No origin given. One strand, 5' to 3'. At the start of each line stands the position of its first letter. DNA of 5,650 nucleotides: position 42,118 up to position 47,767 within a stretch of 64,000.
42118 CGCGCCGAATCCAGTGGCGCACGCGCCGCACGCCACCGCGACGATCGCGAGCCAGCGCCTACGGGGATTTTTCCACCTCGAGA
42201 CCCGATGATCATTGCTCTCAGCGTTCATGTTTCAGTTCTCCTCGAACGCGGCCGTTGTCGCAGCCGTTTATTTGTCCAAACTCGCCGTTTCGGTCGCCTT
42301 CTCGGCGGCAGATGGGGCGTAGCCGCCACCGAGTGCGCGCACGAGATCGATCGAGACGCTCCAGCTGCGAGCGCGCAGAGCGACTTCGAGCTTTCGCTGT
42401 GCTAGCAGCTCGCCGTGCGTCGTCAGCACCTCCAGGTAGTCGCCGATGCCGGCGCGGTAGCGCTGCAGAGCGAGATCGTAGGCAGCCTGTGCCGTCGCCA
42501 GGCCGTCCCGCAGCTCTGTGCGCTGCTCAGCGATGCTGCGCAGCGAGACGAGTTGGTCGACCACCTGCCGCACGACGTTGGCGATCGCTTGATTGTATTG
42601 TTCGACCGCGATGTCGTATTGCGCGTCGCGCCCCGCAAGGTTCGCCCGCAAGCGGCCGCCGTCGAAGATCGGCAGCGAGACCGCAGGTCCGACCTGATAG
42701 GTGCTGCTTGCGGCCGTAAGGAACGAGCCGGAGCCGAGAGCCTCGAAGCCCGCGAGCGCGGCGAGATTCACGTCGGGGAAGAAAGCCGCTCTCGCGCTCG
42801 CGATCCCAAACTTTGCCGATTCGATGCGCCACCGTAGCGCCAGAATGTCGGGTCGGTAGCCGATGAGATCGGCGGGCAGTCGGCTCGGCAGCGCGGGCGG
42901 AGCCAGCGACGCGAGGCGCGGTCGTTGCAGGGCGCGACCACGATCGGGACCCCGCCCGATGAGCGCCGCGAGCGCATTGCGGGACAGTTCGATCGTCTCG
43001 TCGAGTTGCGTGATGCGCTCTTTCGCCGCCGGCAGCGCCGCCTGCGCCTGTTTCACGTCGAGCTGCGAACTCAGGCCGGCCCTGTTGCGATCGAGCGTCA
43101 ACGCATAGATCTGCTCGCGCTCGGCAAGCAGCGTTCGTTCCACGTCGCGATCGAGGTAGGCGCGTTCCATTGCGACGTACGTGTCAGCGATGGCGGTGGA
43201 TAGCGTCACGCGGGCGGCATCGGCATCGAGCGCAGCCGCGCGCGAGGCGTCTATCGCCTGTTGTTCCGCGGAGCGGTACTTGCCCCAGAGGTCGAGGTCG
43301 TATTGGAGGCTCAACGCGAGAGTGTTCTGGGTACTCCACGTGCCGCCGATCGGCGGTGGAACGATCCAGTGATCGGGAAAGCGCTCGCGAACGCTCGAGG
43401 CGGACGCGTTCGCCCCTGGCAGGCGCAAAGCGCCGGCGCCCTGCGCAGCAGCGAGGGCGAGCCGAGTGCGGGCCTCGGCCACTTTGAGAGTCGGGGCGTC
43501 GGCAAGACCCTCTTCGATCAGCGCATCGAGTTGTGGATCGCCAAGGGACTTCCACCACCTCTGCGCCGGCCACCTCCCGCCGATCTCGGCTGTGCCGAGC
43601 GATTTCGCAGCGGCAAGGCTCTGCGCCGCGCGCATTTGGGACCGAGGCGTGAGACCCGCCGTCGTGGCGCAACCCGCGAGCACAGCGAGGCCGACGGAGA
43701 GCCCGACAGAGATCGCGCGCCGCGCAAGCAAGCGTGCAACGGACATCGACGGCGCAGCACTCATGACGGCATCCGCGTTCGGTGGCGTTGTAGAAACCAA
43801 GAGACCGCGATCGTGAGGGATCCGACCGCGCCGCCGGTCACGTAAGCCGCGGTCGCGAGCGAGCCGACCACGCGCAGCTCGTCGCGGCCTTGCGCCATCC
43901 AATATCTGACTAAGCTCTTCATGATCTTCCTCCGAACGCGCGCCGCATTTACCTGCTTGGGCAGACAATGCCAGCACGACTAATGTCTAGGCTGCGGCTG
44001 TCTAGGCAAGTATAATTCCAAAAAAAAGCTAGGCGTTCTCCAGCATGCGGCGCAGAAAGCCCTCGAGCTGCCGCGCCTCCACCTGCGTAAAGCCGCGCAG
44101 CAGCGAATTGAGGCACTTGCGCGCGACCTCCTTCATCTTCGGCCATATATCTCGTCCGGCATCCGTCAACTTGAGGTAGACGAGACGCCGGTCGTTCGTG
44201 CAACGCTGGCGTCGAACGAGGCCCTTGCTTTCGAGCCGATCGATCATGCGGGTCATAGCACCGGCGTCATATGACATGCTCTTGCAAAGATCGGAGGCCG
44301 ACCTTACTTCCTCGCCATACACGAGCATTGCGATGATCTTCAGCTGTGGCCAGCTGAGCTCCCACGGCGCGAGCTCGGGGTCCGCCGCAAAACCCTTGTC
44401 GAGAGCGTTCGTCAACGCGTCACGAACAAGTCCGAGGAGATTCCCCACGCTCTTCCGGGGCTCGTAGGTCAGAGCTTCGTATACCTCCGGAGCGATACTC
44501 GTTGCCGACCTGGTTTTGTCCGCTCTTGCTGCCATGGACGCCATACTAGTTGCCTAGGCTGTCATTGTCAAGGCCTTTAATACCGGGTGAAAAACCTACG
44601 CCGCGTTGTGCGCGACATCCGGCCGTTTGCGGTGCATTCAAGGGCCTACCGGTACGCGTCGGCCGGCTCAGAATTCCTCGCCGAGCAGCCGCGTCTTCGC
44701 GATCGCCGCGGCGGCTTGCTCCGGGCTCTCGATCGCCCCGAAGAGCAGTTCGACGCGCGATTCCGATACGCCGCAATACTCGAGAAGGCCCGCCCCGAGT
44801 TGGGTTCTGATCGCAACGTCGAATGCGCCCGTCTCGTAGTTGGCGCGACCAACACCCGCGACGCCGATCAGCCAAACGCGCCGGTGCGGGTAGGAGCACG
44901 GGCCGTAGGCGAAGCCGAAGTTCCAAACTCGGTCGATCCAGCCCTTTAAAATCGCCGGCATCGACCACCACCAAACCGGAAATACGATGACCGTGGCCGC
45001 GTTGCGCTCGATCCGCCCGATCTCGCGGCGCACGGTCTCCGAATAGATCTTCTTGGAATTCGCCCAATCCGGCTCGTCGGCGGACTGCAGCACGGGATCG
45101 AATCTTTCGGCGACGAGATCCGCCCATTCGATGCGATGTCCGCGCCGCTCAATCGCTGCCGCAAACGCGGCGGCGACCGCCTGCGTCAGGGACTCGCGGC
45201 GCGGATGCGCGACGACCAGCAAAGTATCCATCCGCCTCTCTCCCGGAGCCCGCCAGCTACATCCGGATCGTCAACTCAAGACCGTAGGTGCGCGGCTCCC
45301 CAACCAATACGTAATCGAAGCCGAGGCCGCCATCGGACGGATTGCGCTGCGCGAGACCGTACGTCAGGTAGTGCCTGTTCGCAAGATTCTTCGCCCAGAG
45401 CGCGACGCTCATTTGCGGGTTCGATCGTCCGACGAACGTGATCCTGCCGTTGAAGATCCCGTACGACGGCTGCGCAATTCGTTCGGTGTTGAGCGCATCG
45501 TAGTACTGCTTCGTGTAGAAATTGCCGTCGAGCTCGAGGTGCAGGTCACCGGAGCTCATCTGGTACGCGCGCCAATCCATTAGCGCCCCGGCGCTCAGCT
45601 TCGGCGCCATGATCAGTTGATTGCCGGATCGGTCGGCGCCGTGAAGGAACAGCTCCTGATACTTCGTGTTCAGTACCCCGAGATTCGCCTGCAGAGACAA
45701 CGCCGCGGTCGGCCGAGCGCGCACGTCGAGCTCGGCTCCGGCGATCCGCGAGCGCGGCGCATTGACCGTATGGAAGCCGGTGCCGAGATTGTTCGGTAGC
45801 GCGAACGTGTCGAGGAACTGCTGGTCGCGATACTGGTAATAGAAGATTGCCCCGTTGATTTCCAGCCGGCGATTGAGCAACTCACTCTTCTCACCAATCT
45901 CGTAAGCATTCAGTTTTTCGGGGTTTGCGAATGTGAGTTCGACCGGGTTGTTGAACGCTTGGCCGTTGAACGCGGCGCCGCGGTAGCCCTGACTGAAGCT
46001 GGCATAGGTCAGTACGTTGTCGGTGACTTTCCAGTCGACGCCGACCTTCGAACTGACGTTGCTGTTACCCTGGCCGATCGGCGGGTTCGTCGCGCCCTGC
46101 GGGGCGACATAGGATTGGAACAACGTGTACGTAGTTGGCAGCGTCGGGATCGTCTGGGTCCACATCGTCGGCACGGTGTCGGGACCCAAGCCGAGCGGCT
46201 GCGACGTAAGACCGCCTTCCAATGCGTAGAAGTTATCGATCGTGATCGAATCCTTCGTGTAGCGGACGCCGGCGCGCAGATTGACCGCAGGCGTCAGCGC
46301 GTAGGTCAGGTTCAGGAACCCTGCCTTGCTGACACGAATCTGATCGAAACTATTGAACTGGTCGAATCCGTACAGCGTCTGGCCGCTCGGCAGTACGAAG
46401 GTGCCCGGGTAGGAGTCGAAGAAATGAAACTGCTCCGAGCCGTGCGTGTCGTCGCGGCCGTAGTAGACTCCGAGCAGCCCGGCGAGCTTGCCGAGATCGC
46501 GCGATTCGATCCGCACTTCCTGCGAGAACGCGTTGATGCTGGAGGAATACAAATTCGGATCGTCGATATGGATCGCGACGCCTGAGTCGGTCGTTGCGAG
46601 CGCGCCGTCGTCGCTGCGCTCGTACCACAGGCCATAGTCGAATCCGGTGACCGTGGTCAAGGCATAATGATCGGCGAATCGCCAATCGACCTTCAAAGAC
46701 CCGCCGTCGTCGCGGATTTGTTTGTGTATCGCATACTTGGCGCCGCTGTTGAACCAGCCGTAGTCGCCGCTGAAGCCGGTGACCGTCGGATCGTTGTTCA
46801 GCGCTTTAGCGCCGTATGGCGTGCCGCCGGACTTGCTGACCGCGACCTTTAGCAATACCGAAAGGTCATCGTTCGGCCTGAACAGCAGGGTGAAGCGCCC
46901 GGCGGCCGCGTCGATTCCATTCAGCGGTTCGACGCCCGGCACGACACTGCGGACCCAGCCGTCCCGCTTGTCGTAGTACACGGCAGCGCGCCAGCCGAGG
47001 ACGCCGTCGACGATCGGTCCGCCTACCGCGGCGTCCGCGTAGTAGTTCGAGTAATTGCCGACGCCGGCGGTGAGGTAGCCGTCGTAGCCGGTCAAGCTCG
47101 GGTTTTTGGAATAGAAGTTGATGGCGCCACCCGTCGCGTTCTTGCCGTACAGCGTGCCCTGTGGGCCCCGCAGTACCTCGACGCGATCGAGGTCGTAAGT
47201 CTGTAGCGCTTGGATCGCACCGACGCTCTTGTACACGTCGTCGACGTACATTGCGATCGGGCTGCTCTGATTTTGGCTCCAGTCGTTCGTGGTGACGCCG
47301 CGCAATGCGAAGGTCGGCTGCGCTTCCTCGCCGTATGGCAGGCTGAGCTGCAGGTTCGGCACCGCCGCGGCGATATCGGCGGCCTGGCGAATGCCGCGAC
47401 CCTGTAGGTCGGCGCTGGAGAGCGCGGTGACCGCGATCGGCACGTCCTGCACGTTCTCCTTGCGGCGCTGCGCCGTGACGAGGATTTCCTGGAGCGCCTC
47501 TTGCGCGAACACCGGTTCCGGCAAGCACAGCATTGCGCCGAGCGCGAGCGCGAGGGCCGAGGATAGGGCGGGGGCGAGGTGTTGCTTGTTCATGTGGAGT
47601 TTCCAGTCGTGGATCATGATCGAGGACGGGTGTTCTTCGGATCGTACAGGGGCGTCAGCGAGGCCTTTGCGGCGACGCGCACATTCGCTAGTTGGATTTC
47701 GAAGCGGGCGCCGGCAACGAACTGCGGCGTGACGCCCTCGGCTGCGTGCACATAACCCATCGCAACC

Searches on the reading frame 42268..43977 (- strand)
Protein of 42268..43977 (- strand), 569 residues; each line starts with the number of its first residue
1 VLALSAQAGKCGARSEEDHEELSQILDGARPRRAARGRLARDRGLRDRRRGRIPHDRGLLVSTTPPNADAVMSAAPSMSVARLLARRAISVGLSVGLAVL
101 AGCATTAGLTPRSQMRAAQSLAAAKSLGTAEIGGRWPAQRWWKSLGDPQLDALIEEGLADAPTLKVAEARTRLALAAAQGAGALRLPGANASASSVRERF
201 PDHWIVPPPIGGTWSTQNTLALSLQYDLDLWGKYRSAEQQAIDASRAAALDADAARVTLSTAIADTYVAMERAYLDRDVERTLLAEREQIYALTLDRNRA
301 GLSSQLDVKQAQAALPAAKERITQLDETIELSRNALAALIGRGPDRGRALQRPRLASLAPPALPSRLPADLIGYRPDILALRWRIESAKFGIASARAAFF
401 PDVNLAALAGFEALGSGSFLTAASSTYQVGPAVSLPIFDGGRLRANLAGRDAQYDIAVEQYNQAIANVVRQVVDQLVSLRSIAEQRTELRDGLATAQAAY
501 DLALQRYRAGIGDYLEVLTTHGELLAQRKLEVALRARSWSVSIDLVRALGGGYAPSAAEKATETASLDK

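Call 35: search_protein_families(library=pfam, proteins=[window:42268-43977:-], max_evalue=0.001)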
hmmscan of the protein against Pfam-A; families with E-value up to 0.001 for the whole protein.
window:42268-43977:- (569 aa): 1 family
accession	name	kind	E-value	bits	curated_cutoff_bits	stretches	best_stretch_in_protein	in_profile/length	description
PF02321.23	OEP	-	6.2e-40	137.4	22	2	374-525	11-162/187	Outer membrane efflux protein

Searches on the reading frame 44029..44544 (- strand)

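Call 35: search_protein_families(library=pfam, proteins=[window:44029-44544:-], max_evalue=0.001)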
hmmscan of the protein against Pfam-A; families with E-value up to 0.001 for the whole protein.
window:44029-44544:- (171 aa): 5 families
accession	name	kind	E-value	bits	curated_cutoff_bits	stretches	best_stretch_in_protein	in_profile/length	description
PF01047.28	MarR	-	5.5e-14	52.2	24.6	1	63-122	1-59/59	MarR family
PF12802.13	MarR_2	-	2.8e-10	40.6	27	1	63-120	3-60/61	MarR family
PF22381.2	Staph_reg_Sar_Rot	-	8.3e-08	32.7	27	1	62-134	11-82/85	Transcriptional regulator SarA/Rot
PF13463.12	HTH_27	-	6e-06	26.9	22.2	1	78-130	16-68/68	Winged helix DNA-binding domain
PF13601.12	HTH_34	-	0.00017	22.1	27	1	68-139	3-74/80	Winged helix DNA-binding domain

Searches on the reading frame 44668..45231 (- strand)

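Call 35: search_protein_families(library=pfam, proteins=[window:44668-45231:-], max_evalue=0.001)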
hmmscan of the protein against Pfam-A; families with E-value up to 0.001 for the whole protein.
window:44668-45231:- (187 aa): 2 families
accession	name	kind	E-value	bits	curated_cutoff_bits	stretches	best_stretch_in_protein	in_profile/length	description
PF02525.22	Flavodoxin_2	-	7e-36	124.2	27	1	1-179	1-189/198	Flavodoxin-like fold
PF03358.20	FMN_red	-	5.2e-10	39.5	24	1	1-103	1-97/152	NADPH-dependent FMN reductase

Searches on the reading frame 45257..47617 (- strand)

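Call 35: search_protein_families(library=pfam, proteins=[window:45257-47617:-], max_evalue=0.001)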
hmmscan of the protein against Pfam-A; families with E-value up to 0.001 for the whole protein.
window:45257-47617:- (786 aa): 2 families
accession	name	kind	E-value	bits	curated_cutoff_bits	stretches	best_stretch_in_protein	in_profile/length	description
PF00593.30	TonB_dep_Rec_b-barrel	-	6.9e-31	109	27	1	267-745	29-436/436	TonB dependent receptor-like, beta-barrel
PF07715.20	Plug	-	2e-16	60.9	23.9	1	56-165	2-107/107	TonB-dependent Receptor Plug Domain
